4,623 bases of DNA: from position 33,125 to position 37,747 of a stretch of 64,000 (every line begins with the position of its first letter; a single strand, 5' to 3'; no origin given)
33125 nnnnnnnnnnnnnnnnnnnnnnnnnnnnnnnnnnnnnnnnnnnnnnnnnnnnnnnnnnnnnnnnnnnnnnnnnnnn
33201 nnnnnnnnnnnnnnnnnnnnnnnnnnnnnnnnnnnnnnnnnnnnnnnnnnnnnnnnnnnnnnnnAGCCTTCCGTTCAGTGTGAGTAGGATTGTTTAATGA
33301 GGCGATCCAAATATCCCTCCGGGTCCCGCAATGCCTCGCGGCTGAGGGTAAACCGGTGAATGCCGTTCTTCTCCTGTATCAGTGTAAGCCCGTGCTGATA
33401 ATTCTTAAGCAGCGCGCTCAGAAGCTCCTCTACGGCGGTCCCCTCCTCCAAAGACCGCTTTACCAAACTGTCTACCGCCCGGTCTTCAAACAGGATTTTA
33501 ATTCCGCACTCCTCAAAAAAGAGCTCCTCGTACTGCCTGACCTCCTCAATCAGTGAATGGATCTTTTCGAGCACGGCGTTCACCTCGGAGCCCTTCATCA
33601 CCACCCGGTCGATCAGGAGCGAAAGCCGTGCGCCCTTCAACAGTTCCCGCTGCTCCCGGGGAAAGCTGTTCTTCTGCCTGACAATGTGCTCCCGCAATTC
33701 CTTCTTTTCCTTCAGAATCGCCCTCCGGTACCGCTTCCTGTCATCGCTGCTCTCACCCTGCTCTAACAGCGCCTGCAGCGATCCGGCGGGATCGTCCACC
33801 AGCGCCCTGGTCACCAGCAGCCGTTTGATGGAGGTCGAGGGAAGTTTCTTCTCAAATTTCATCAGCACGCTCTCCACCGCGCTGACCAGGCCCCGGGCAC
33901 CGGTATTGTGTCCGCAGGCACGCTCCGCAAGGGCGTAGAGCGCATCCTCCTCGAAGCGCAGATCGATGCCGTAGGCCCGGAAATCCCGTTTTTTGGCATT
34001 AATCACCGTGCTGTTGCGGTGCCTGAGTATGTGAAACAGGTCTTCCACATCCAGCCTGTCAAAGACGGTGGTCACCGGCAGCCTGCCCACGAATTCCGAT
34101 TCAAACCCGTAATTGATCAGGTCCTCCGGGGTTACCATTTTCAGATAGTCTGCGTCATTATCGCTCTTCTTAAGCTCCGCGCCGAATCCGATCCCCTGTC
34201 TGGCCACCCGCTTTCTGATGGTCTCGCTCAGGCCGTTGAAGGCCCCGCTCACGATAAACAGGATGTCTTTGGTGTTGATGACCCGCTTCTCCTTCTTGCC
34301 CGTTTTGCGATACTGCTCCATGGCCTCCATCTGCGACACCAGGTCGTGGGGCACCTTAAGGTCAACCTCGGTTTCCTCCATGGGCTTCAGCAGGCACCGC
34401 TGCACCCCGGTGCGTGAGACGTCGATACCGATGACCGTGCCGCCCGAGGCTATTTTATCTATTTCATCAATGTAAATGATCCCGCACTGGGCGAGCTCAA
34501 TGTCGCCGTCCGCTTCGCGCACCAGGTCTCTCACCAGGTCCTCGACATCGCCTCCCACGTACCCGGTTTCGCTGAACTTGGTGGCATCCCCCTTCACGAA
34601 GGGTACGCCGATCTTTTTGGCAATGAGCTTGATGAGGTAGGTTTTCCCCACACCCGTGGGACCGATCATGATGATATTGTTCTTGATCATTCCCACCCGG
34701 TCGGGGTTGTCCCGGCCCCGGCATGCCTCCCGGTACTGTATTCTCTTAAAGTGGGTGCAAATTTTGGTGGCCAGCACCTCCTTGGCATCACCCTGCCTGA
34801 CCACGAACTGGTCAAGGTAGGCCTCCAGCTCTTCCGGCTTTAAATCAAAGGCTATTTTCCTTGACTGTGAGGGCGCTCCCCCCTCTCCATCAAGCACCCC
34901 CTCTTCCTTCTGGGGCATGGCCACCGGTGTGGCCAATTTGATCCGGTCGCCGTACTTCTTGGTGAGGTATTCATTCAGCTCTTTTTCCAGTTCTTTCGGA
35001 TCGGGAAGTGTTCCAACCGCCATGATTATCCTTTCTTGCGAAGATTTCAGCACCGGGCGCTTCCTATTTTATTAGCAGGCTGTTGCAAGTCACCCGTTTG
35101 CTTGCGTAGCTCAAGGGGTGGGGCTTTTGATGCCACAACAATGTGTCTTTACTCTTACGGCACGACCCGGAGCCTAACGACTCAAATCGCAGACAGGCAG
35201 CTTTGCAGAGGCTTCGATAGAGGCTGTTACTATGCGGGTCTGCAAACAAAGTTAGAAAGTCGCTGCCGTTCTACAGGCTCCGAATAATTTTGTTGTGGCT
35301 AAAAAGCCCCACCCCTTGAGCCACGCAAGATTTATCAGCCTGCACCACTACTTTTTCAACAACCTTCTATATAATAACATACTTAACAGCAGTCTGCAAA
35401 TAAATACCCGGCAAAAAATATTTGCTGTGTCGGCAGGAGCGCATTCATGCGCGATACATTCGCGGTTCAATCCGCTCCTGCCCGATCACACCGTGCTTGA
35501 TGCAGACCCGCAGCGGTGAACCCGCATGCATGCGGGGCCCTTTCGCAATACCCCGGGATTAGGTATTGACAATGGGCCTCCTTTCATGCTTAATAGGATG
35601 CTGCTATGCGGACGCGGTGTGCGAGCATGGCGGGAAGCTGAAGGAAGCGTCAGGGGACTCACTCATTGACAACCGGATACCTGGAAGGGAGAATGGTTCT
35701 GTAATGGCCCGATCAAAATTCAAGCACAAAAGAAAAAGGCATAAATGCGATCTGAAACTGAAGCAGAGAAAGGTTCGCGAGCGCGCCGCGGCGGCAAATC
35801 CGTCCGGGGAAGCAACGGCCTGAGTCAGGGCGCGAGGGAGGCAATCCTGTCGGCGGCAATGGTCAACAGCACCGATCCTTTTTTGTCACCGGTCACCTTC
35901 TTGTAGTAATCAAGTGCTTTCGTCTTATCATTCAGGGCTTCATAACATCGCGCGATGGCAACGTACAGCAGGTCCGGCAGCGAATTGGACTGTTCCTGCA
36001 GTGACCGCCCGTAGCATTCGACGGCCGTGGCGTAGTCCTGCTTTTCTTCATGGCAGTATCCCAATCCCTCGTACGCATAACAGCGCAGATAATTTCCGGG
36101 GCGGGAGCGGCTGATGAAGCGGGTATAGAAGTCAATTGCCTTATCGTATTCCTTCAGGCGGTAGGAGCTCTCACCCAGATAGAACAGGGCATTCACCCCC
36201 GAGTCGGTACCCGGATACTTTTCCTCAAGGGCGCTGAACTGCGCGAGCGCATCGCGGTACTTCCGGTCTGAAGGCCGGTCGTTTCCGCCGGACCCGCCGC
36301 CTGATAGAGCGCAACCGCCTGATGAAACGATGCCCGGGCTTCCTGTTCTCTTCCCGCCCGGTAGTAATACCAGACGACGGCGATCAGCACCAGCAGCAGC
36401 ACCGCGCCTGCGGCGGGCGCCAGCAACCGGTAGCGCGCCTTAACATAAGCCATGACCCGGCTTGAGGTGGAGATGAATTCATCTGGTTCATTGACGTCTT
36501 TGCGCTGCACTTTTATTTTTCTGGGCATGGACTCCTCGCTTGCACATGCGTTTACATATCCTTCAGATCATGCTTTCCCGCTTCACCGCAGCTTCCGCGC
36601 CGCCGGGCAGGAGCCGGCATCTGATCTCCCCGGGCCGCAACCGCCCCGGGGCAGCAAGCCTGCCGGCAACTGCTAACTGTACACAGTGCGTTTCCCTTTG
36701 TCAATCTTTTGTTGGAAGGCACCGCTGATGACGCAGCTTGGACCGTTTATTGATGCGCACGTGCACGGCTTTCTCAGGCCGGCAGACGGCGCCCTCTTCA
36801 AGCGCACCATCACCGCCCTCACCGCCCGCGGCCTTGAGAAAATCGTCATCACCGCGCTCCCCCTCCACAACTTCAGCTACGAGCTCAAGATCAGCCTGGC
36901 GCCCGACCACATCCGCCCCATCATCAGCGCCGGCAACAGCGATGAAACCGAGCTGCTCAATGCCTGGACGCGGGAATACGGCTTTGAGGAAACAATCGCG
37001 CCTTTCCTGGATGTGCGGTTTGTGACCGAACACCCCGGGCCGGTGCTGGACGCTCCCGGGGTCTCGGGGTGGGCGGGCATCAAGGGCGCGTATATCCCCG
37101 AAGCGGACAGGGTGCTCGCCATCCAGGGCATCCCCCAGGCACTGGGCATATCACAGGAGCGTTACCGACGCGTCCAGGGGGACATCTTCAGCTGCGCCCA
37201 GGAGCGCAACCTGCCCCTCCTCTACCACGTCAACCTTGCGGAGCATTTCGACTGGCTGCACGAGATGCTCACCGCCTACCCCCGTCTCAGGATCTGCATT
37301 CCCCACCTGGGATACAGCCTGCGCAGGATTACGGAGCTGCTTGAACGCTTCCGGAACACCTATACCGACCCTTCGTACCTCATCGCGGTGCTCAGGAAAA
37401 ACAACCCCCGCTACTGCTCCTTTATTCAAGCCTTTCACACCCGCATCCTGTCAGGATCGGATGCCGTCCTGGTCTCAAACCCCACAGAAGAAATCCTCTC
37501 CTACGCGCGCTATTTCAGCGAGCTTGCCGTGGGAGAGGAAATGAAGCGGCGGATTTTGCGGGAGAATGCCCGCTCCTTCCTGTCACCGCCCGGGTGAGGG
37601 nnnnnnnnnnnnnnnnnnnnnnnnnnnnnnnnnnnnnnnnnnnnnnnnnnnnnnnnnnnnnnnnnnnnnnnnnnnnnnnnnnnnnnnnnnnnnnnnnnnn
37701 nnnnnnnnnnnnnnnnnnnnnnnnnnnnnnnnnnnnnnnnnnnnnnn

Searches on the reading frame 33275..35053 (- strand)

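Call 74: search_protein_families(library=pfam, proteins=[window:33275-35053:-])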
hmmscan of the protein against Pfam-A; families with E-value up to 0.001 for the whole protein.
window:33275-35053:- (592 aa): 5 families
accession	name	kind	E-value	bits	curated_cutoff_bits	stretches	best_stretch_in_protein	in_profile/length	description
PF07724.20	AAA_2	-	6.6e-25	88.5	27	1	126-327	5-165/166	AAA domain (Cdc48 subfamily)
PF00004.35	AAA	-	4.5e-14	53.4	21.2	1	127-231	1-98/131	ATPase family associated with various cellular activities (AAA)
PF10431.15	ClpB_D2-small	-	1.3e-05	25.6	21.9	1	337-397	4-60/81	C-terminal, D2-small domain, of ClpB protein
PF00493.29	MCM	-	0.00014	21.5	23.3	1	124-203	57-135/224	MCM P-loop domain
PF07728.20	AAA_5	-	0.00032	21.1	22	0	126-202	1-79/139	AAA domain (dynein-related subfamily)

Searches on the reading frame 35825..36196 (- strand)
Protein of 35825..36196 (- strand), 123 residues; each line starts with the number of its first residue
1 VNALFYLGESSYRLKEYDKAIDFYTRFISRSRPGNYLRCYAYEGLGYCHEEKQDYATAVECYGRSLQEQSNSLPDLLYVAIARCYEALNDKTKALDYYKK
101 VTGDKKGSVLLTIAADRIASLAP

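Call 74: search_protein_families(library=pfam, proteins=[window:35825-36196:-])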
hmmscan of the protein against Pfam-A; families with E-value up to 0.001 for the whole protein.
window:35825-36196:- (123 aa): 12 families
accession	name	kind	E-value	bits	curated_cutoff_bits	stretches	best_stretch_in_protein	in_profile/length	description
PF07719.23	TPR_2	-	2.2e-15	55.9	27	2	3-28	3-28/34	Tetratricopeptide repeat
PF13174.12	TPR_6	-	1.3e-14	54.2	26.3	1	3-30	2-29/33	Tetratricopeptide repeat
PF00515.34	TPR_1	-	6.1e-13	48.4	27.8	1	40-70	2-32/34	Tetratricopeptide repeat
PF13424.12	TPR_12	-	1.6e-11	44.7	30.1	2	41-101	5-71/77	Tetratricopeptide repeat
PF13181.12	TPR_8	-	3e-10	39.9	25.7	0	77-102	3-28/34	Tetratricopeptide repeat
PF13176.12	TPR_7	-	7.2e-10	38.6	27.9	0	78-100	2-24/36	Tetratricopeptide repeat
PF13432.12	TPR_16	-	1e-09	39.1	32.7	0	2-35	32-64/65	Tetratricopeptide repeat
PF13428.12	TPR_14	-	2.6e-07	31.1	23.5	0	2-34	2-33/44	Tetratricopeptide repeat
PF25575.1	TPR_BSK1_C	-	1.6e-06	28.4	42.2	0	8-31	49-72/118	Serine/threonine-protein kinase BSK1-like, TPR repeats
PF12895.13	ANAPC3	-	5.4e-06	27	27.2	0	52-106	2-54/82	Anaphase-promoting complex, cyclosome, subunit 3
PF25063.1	ARM_TT21_C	-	0.00023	21.5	35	0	14-76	108-166/209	Tetratricopeptide repeat protein 21 C-terminal ARM domain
PF14853.12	Fis1_TPR_C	-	0.00095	19.7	25.3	0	2-28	2-28/53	Fis1 C-terminal tetratricopeptide repeat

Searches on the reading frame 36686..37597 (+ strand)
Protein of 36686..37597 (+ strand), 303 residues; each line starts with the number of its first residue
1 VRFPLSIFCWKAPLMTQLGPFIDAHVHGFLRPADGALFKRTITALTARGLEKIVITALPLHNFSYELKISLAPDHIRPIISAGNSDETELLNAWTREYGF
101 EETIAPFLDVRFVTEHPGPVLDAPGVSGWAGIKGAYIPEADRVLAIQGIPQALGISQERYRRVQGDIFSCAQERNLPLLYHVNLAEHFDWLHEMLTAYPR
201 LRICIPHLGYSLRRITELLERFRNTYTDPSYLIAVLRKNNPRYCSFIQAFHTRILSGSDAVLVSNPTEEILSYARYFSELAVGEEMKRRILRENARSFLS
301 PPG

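Call 74: search_protein_families(library=pfam, proteins=[window:36686-37597:+])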
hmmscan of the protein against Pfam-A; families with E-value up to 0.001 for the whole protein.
window:36686-37597:+ (303 aa): 1 family
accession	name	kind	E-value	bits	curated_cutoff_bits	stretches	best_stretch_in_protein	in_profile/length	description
PF04909.20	Amidohydro_2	-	4.7e-11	43.4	26.4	1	166-299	129-287/289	Amidohydrolase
